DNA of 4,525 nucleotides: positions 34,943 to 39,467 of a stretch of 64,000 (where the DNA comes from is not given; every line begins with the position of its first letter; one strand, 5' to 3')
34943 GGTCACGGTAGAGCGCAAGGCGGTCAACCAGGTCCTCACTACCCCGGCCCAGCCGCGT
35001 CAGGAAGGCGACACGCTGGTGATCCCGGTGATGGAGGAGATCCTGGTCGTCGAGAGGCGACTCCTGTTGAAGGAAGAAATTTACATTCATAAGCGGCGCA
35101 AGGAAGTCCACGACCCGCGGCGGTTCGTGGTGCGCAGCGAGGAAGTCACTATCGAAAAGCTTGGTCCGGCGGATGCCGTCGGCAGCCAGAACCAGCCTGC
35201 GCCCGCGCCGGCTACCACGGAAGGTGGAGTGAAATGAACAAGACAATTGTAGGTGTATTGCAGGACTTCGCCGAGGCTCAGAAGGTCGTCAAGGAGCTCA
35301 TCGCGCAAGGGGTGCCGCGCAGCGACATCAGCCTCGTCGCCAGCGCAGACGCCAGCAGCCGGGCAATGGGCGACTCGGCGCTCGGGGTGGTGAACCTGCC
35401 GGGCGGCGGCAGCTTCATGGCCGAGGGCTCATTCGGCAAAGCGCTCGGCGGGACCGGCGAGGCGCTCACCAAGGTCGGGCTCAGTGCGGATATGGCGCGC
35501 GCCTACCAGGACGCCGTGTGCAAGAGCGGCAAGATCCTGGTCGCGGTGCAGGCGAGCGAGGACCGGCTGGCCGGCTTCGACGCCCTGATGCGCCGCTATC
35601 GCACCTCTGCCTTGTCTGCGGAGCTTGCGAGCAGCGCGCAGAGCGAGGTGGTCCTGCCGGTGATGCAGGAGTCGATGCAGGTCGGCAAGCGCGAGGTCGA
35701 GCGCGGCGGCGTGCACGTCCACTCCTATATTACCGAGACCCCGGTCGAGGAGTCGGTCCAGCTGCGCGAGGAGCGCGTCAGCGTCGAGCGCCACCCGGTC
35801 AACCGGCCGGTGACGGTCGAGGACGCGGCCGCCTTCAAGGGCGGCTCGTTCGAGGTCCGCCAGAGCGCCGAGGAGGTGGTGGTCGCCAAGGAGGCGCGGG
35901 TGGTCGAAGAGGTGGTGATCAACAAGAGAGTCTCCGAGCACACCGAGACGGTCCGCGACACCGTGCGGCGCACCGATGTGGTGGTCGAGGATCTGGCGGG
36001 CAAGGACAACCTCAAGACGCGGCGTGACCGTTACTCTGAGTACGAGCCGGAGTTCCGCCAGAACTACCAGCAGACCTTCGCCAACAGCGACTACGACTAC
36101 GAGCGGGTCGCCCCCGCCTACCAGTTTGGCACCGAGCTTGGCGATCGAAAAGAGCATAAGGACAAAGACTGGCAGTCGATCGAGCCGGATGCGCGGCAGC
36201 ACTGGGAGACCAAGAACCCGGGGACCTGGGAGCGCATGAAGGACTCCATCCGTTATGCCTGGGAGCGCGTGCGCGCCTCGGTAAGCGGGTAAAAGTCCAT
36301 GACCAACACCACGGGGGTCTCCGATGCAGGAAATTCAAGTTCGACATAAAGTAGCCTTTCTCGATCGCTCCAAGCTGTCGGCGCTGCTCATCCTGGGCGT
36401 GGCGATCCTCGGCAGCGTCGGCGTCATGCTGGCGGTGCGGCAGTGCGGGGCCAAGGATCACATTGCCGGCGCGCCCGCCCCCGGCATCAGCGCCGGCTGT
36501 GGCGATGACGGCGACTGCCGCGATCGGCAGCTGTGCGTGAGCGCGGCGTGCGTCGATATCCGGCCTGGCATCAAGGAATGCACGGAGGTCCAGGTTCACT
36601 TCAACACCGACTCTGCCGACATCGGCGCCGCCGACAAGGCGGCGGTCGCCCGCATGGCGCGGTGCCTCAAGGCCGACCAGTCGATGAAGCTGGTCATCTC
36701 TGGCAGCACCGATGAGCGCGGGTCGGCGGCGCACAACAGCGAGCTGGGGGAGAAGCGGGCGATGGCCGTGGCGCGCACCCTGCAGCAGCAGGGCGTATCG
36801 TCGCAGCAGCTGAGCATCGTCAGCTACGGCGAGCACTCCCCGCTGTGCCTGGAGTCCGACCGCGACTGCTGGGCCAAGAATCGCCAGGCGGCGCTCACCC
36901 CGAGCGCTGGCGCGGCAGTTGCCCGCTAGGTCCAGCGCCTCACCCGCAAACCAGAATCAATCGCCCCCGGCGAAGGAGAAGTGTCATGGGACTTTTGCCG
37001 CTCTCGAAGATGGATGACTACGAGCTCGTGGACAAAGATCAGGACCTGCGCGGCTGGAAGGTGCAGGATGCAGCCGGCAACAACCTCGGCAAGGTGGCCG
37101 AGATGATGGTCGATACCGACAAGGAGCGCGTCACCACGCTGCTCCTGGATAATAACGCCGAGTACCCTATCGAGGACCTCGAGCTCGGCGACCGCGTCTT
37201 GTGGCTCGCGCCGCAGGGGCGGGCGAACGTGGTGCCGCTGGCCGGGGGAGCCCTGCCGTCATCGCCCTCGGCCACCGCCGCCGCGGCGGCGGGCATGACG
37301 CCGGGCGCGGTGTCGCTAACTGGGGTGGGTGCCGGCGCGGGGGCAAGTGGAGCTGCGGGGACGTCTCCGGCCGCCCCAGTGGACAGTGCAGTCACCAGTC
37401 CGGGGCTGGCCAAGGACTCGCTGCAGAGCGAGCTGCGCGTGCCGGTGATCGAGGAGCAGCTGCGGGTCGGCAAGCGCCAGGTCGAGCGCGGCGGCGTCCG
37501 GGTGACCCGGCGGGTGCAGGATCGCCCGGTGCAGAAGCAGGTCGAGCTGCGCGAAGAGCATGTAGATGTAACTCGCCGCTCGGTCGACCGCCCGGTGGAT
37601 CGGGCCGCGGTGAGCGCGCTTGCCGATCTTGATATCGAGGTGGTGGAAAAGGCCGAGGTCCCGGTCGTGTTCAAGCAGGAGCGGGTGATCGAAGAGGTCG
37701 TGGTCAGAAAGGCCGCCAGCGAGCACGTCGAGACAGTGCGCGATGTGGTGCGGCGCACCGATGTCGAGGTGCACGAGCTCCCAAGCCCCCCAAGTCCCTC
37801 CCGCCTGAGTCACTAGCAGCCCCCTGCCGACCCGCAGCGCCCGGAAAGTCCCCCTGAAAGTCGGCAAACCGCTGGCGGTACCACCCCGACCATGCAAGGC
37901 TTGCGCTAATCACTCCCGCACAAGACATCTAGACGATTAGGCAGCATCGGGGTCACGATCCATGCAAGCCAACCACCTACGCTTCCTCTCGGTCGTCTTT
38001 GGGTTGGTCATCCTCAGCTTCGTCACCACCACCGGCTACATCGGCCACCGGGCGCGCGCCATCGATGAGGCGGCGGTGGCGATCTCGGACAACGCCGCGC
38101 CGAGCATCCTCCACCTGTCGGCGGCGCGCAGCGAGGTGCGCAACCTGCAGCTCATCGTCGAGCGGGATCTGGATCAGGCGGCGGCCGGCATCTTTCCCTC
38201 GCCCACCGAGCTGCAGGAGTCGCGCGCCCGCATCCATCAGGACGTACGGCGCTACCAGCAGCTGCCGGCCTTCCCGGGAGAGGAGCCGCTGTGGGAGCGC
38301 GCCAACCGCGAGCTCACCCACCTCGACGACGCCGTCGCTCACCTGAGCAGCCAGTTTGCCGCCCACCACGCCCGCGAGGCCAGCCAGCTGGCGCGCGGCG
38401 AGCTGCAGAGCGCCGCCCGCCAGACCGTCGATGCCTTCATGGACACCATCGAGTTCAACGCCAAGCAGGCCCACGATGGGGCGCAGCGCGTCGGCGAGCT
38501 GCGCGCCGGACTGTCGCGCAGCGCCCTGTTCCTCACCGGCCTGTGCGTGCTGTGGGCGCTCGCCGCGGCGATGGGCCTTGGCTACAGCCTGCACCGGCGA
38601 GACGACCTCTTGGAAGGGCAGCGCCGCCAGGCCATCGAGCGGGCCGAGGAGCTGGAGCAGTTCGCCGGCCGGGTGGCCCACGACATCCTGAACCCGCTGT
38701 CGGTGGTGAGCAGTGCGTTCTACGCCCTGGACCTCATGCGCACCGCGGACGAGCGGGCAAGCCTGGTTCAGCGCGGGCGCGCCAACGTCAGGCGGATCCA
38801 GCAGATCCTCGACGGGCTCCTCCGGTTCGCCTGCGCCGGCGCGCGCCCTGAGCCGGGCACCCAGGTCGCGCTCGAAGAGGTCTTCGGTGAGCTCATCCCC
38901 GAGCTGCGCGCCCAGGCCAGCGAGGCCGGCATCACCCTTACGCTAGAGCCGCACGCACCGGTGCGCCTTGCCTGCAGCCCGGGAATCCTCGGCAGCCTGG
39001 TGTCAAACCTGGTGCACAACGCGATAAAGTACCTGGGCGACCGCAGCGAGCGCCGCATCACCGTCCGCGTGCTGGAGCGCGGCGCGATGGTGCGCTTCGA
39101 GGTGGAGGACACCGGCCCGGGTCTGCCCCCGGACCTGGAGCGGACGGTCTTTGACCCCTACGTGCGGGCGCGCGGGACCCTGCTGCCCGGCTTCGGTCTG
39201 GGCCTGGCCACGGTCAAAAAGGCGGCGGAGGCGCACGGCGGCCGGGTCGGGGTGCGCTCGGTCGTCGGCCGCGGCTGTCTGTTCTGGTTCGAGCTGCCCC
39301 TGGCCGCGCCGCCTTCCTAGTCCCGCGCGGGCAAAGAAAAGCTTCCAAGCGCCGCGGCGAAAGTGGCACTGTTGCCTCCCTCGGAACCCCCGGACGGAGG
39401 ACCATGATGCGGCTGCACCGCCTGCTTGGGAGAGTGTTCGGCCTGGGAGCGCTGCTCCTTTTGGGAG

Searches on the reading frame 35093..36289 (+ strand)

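Call 25: search_protein_families(library=pfam, proteins=[window:35093-36289:+], max_evalue=0.0001)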
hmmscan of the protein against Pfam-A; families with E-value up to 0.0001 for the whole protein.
window:35093-36289:+ (399 aa): 2 families
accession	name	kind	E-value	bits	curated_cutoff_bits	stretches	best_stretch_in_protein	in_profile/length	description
PF09557.15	DUF2382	-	6e-24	84.9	23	1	188-298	1-111/111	Domain of unknown function (DUF2382)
PF11181.13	YflT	-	8.1e-06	26.7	26.2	1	52-141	2-95/99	Heat induced stress protein YflT domain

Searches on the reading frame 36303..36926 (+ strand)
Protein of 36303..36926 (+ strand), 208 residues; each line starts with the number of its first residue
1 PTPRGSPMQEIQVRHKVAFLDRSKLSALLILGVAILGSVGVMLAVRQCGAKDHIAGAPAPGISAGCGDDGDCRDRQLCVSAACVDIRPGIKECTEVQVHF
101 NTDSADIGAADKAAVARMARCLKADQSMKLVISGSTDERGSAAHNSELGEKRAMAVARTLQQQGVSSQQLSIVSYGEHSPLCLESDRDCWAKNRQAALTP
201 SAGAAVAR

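Call 83: search_protein_families(library=pfam, proteins=[window:36303-36926:+], max_evalue=0.001)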
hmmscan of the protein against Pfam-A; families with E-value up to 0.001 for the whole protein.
window:36303-36926:+ (208 aa): 1 family
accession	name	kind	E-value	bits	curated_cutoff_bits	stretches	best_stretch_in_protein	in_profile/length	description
PF00691.25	OmpA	-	2.8e-17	63.3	27.2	1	100-185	2-89/98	OmpA family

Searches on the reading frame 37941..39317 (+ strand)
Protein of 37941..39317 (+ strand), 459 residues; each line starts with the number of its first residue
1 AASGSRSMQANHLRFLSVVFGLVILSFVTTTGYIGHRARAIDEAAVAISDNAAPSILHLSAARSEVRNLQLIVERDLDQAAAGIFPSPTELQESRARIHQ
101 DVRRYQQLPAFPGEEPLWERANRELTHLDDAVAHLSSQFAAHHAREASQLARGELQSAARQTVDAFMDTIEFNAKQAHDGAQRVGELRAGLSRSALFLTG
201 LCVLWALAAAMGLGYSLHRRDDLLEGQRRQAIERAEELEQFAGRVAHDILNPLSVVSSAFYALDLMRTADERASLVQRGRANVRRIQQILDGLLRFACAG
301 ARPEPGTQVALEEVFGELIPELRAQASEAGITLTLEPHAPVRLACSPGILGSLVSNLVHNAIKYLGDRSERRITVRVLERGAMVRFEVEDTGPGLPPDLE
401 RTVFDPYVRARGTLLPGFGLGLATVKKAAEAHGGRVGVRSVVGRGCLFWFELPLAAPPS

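Call 24: search_protein_families(library=pfam, proteins=[window:37941-39317:+], max_evalue=0.0001)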
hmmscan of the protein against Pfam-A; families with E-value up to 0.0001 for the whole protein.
window:37941-39317:+ (459 aa): 2 families
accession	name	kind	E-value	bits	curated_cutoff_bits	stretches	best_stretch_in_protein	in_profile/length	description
PF02518.31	HATPase_c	-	3.6e-24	85.8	26.4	1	350-455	6-110/111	Histidine kinase-, DNA gyrase B-, and HSP90-like ATPase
PF00512.31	HisKA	-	1.3e-07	32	26.9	1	238-299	2-63/66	His Kinase A (phospho-acceptor) domain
